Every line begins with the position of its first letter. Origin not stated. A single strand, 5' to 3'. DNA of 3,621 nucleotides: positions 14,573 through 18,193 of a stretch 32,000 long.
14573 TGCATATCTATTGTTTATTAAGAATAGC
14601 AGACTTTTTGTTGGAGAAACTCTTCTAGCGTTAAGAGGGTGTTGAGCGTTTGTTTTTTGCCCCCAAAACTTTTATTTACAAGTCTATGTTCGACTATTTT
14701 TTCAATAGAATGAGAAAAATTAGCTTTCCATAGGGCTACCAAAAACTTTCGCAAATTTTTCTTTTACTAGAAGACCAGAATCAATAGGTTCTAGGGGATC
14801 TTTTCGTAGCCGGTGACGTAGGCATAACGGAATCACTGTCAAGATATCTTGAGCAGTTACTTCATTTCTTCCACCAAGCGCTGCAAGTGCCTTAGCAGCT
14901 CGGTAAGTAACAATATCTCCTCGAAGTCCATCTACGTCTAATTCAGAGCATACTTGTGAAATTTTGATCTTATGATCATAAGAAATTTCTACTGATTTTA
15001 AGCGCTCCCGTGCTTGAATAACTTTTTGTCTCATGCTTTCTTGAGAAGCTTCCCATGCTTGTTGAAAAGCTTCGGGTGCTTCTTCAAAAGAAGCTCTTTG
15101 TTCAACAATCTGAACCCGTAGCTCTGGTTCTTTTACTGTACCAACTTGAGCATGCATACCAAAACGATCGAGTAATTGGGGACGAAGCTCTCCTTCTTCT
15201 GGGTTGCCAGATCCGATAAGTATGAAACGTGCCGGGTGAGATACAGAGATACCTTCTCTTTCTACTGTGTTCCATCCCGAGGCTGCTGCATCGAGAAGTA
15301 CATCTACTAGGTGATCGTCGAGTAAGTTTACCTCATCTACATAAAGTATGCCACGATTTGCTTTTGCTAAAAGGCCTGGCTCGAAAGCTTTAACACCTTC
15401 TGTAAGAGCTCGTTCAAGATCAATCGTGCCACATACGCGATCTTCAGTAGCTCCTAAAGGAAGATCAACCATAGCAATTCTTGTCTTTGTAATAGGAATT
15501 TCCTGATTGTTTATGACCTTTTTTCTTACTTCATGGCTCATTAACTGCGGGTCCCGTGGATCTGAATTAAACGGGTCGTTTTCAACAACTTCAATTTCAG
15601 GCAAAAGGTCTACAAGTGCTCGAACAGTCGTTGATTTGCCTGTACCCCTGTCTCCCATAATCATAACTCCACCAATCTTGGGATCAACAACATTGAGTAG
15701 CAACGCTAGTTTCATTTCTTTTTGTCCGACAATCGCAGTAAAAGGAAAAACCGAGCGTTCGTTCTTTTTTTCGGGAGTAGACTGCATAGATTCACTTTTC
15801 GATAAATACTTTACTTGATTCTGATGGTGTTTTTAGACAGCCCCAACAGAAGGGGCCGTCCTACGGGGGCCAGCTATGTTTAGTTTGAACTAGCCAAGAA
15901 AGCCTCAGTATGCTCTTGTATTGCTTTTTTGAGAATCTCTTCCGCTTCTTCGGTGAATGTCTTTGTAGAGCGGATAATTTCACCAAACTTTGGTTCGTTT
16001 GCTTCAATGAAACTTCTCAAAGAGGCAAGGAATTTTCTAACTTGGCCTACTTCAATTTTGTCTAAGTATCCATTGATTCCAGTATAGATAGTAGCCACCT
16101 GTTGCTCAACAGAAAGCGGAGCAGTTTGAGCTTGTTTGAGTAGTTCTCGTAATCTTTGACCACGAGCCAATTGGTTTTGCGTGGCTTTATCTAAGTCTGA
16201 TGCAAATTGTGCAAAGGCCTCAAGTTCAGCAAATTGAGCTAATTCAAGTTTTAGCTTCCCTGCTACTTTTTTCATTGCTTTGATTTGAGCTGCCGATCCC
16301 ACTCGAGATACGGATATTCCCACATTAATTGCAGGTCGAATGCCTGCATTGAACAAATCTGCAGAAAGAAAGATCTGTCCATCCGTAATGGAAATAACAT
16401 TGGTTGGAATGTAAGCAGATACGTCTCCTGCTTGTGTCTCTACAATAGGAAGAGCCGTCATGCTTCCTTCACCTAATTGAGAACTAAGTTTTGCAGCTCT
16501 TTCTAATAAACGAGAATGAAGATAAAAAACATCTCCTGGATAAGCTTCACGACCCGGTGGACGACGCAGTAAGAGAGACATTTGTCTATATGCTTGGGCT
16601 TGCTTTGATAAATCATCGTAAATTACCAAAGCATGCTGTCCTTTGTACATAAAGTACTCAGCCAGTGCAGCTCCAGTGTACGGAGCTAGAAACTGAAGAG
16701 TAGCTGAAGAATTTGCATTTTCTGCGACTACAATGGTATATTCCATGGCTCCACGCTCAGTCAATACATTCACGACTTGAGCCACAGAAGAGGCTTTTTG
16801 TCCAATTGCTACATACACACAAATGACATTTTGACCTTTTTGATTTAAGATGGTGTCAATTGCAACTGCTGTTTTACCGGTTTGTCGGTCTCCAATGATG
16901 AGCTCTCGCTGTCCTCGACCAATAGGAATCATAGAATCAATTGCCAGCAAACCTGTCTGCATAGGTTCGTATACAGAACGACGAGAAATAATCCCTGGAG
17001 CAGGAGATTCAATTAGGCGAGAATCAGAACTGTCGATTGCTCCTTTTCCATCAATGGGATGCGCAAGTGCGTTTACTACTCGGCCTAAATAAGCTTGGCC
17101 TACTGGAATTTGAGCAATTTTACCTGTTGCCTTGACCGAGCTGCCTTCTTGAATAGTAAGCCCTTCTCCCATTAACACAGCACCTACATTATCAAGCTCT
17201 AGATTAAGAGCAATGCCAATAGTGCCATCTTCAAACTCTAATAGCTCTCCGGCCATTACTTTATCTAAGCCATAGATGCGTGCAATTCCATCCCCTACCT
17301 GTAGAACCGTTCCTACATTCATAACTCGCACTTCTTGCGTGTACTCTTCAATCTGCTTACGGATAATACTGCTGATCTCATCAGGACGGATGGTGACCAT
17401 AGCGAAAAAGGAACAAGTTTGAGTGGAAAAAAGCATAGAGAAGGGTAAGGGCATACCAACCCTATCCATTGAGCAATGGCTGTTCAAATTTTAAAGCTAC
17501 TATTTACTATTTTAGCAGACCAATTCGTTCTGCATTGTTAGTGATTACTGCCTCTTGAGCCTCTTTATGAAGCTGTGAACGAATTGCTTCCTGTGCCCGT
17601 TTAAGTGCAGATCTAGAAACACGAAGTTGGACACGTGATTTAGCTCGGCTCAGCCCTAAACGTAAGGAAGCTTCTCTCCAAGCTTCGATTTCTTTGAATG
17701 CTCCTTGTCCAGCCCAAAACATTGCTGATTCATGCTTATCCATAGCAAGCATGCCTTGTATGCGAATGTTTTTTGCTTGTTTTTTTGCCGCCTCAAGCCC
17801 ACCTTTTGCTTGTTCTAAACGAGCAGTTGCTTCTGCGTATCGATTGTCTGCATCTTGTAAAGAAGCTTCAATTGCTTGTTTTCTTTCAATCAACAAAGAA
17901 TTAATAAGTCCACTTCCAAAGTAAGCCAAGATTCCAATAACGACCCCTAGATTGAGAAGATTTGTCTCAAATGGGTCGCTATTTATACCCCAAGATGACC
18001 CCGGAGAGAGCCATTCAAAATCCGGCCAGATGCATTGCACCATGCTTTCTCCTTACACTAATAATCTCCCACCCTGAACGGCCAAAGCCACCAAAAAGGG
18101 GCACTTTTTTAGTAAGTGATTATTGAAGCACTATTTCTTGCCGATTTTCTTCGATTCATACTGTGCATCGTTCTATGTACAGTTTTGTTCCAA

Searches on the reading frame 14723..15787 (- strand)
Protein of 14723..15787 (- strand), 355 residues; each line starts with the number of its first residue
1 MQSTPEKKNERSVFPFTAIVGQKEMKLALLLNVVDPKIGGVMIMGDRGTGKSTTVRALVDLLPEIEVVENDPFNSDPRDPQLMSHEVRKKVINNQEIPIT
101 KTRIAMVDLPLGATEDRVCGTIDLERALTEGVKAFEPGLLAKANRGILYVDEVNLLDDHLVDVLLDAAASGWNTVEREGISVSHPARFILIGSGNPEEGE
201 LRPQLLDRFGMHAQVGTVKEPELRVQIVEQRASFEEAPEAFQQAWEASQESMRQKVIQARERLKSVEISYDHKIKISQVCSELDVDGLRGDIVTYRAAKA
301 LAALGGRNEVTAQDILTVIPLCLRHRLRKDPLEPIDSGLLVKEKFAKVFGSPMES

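Call 53: search_protein_families(library=pfam, proteins=[window:14723-15787:-], max_evalue=0.00001)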
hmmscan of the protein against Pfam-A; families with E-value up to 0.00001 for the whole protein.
window:14723-15787:- (355 aa): 5 families
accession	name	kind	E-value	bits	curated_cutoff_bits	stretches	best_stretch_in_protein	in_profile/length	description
PF17863.7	AAA_lid_2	-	5e-18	65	22.7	1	276-334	4-63/74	AAA lid domain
PF01078.27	Mg_chelatase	-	1.3e-12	48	20.3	1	126-196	88-158/207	Magnesium chelatase, subunit ChlI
PF00493.29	MCM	-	2e-07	30.8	23.3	0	130-201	107-178/224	MCM P-loop domain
PF07728.20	AAA_5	-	2.2e-07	31.4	22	0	101-209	25-139/139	AAA domain (dynein-related subfamily)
PF13401.12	AAA_22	-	5.7e-06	27.1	27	0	41-192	8-122/130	AAA domain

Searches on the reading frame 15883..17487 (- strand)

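Call 53: search_protein_families(library=pfam, proteins=[window:15883-17487:-], max_evalue=0.00001)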
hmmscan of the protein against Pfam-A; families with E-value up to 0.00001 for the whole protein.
window:15883-17487:- (535 aa): 3 families
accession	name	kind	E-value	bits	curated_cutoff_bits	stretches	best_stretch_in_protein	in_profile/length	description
PF00006.31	ATP-synt_ab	-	1.4e-83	280.1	29.5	1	179-394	1-213/213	ATP synthase alpha/beta family, nucleotide-binding domain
PF00306.32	ATP-synt_ab_C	-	1.5e-45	155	27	1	401-525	1-125/126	ATP synthase alpha/beta chain, C terminal domain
PF02874.29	ATP-synt_ab_N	-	1.2e-16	61.4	20.9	1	56-122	3-69/69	ATP synthase alpha/beta family, beta-barrel domain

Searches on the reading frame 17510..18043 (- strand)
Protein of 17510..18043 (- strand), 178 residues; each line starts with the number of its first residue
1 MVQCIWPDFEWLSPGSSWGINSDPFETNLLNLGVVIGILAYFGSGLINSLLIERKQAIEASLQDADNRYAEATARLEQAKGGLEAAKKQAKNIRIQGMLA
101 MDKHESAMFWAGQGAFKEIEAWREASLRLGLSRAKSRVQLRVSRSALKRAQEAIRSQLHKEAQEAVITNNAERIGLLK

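Call 53: search_protein_families(library=pfam, proteins=[window:17510-18043:-], max_evalue=0.00001)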
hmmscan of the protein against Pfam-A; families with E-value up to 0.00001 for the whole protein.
window:17510-18043:- (178 aa): 1 family
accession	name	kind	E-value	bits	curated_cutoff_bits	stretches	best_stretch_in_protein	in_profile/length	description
PF00430.23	ATP-synt_B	-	3.1e-11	43.9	28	1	25-154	2-131/132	ATP synthase B/B' CF(0)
